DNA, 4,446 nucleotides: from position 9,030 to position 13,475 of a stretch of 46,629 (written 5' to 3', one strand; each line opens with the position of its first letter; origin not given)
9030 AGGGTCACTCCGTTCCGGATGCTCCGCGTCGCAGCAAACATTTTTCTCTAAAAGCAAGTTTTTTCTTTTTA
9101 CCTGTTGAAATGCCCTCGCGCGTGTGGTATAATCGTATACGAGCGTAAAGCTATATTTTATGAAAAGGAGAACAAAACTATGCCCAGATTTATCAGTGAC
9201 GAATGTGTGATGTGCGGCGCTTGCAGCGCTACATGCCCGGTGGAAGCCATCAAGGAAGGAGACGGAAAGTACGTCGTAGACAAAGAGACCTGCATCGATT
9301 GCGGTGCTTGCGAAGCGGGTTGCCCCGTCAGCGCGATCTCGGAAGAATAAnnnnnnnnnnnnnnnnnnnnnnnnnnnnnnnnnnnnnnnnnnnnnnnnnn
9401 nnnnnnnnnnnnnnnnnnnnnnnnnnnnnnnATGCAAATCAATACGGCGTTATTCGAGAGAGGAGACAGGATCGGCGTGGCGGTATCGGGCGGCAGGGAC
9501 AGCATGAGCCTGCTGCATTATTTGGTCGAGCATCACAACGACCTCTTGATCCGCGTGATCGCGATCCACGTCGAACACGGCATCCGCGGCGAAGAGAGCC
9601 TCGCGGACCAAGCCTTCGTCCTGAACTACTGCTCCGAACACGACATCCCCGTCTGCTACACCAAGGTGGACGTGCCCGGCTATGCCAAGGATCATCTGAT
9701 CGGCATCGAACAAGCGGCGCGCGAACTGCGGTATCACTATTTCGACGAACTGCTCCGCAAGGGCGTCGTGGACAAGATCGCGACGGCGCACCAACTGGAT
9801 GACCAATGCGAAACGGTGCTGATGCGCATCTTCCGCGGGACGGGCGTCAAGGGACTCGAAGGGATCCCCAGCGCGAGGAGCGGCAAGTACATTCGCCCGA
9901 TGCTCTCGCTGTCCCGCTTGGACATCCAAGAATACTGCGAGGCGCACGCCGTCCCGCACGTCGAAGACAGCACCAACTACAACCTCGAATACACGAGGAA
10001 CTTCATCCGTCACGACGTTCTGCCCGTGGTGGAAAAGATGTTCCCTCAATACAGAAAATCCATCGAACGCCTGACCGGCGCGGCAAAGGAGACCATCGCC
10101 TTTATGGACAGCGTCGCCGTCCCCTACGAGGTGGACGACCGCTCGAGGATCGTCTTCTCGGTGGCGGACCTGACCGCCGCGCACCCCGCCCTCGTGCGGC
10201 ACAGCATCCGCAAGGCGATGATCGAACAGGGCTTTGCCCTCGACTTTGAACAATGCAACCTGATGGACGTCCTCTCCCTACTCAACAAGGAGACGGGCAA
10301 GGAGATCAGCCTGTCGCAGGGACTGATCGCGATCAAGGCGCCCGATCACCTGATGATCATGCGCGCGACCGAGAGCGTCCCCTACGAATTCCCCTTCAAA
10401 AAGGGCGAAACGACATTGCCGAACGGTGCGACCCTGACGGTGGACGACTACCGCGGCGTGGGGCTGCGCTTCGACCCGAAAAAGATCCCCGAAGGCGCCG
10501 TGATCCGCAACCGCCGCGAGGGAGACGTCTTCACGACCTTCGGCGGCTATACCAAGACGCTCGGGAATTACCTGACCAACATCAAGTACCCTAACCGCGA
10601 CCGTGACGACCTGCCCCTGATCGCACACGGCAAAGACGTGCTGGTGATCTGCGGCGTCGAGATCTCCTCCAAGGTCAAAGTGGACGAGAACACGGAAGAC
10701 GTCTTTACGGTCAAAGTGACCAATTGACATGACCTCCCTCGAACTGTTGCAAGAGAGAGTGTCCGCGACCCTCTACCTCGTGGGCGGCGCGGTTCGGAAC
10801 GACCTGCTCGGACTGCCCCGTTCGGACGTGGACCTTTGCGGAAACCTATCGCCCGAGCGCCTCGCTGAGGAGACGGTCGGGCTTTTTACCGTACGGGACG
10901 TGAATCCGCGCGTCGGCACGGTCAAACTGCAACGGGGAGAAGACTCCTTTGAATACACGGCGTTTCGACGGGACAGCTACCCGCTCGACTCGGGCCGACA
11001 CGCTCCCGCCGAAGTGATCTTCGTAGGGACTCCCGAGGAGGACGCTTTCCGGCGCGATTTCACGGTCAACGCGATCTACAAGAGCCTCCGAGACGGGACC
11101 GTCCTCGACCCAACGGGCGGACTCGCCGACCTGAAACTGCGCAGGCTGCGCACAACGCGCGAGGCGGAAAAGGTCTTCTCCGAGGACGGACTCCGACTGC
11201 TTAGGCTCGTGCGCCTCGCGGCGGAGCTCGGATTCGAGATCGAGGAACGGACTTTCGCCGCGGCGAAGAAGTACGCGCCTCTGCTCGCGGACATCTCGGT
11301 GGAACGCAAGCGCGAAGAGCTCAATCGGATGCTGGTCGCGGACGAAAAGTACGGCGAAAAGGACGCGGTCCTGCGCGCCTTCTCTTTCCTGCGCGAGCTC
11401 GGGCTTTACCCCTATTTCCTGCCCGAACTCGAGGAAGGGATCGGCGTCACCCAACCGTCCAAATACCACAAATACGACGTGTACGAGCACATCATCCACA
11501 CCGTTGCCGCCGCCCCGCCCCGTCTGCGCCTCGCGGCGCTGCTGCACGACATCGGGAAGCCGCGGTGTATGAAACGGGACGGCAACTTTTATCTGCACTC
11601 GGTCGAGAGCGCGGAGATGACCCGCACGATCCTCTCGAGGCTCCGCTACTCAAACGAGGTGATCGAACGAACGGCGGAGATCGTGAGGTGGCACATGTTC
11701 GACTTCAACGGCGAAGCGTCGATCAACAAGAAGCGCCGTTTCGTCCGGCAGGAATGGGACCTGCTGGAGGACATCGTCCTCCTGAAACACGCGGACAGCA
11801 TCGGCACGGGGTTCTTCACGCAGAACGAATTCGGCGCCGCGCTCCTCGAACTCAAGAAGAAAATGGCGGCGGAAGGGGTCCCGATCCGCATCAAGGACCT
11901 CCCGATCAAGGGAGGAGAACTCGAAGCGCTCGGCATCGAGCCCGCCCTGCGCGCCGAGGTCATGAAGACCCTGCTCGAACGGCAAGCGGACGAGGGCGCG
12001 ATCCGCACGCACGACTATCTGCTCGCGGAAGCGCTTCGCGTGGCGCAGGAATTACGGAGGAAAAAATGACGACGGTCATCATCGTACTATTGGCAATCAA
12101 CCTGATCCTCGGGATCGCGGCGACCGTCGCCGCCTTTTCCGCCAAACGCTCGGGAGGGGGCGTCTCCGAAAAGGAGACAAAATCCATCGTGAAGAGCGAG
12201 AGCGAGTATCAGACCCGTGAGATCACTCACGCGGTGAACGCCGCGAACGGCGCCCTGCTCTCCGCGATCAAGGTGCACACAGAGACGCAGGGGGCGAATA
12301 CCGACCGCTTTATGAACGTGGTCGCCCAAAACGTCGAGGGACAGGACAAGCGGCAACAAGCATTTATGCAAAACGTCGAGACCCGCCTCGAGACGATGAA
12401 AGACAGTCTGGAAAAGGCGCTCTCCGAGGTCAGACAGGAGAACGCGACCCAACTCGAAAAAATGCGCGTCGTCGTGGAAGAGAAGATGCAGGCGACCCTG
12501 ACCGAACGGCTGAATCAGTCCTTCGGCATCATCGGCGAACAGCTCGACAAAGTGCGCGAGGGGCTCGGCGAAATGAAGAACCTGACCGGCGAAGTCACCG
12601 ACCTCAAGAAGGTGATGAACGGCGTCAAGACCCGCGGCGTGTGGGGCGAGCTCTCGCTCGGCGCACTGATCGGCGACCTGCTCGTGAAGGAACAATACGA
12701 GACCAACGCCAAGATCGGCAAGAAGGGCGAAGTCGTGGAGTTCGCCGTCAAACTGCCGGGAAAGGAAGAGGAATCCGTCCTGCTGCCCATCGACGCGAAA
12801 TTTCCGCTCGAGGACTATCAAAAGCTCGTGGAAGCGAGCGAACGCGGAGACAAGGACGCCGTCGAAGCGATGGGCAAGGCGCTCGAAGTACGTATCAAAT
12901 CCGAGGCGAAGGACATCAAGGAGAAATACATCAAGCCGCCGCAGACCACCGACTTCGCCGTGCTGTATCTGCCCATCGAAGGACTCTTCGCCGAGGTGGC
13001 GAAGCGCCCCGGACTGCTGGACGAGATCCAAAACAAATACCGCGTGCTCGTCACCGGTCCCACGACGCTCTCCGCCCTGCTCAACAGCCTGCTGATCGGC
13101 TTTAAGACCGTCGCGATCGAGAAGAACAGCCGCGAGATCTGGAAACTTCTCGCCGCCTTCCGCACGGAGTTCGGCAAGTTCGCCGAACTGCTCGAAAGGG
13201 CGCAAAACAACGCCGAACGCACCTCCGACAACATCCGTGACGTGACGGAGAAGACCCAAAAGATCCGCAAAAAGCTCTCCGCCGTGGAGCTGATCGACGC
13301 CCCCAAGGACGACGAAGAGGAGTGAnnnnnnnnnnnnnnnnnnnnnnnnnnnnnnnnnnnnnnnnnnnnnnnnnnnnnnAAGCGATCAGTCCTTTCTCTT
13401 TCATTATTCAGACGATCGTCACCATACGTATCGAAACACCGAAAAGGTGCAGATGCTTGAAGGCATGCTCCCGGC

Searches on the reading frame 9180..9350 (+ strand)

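Call 16: search_protein_families(library=pfam, proteins=[window:9180-9350:+])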
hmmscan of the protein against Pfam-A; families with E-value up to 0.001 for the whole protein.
window:9180-9350:+ (56 aa): 12 families
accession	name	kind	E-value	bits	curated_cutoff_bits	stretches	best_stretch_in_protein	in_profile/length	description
PF00037.32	Fer4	-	1.2e-14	53.9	21.1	2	31-54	1-24/24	4Fe-4S binding domain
PF13237.11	Fer4_10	-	3.1e-12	46.7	25.5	2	2-49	2-53/53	4Fe-4S dicluster domain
PF12837.12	Fer4_6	-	1.8e-10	40.7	25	2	32-53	3-24/24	4Fe-4S binding domain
PF12838.12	Fer4_7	-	4.7e-10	40.2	27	1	9-52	2-52/52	4Fe-4S dicluster domain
PF12797.12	Fer4_2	-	7.6e-10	38.5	24.5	1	30-50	2-22/22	4Fe-4S binding domain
PF25160.1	LdpA_Fe-S-bd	-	1.9e-09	37.6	27.6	2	15-55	9-45/49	LdpA Fe-S cluster-binding domain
PF13187.11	Fer4_9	-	3.6e-09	36.9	27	1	8-53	1-52/52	4Fe-4S dicluster domain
PF13484.11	Fer4_16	-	3.5e-08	34.5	30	1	8-39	1-30/66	4Fe-4S double cluster binding domain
PF14697.11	Fer4_21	-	4.4e-08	33.6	35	1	6-53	5-57/59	4Fe-4S dicluster domain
PF13183.11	Fer4_8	-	2.9e-07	31.3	27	0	36-52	3-19/68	4Fe-4S dicluster domain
PF12800.12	Fer4_4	-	6.2e-07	29.6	24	0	36-50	2-16/17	4Fe-4S binding domain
PF12798.12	Fer4_3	-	1e-05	26.4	27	0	9-23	1-15/15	4Fe-4S binding domain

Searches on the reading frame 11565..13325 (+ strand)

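Call 16: search_protein_families(library=pfam, proteins=[window:11565-13325:+])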
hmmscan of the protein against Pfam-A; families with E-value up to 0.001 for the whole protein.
window:11565-13325:+ (586 aa): 1 family
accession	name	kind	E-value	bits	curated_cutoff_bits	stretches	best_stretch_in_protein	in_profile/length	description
PF02646.22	RmuC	-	3.9e-64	217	26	1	296-581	2-288/291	RmuC family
